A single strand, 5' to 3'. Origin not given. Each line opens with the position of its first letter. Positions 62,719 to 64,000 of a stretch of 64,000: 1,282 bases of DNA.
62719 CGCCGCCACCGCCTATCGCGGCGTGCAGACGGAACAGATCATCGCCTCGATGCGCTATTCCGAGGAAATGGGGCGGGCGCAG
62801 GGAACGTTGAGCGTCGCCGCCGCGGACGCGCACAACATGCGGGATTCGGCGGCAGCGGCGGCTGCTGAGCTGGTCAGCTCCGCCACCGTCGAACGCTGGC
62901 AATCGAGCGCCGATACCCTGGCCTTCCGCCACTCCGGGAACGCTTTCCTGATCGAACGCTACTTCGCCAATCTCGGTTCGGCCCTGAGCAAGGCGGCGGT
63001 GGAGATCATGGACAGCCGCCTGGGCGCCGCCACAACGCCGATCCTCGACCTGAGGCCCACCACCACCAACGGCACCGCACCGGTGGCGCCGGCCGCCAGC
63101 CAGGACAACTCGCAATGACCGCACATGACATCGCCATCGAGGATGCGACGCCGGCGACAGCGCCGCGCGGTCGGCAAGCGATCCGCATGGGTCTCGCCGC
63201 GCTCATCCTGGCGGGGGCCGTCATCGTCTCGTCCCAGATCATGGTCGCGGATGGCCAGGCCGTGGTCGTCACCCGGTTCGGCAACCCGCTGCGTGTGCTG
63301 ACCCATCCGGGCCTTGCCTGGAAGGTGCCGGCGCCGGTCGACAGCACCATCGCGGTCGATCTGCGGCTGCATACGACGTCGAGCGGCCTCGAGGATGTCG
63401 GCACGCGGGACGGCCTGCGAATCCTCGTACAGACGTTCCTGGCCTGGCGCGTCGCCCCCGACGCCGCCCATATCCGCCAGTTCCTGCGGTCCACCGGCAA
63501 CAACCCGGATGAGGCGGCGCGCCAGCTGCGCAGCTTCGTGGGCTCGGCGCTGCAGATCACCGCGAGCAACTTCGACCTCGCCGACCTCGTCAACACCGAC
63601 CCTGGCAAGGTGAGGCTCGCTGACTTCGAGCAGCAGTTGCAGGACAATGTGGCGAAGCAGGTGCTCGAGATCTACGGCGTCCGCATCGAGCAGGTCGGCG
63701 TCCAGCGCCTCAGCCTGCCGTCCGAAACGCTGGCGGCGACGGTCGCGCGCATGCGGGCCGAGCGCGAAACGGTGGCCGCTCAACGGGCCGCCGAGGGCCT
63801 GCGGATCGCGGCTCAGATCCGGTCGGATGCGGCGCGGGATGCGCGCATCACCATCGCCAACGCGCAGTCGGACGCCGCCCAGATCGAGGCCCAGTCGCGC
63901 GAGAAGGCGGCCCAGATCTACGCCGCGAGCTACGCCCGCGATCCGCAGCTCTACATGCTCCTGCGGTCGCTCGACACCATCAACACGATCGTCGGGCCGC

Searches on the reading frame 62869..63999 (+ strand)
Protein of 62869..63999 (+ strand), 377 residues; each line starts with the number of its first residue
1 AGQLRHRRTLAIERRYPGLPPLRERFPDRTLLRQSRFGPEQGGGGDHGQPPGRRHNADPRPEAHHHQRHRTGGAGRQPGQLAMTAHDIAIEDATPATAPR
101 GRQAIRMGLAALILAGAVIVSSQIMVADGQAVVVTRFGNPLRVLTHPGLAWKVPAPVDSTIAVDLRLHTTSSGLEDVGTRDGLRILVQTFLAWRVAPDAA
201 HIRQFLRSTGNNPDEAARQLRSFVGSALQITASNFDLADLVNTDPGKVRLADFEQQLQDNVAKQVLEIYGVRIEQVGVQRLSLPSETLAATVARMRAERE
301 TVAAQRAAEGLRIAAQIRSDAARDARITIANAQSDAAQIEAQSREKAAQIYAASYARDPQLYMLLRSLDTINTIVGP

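Call 9: search_protein_families(library=pfam, proteins=[window:62869-63999:+], max_evalue=0.001)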
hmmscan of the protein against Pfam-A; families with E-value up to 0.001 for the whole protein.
window:62869-63999:+ (377 aa): 1 family
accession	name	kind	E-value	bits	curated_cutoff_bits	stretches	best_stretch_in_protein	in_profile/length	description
PF01145.31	Band_7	-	2.5e-28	99.7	23.6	1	126-310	3-174/176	SPFH domain / Band 7 family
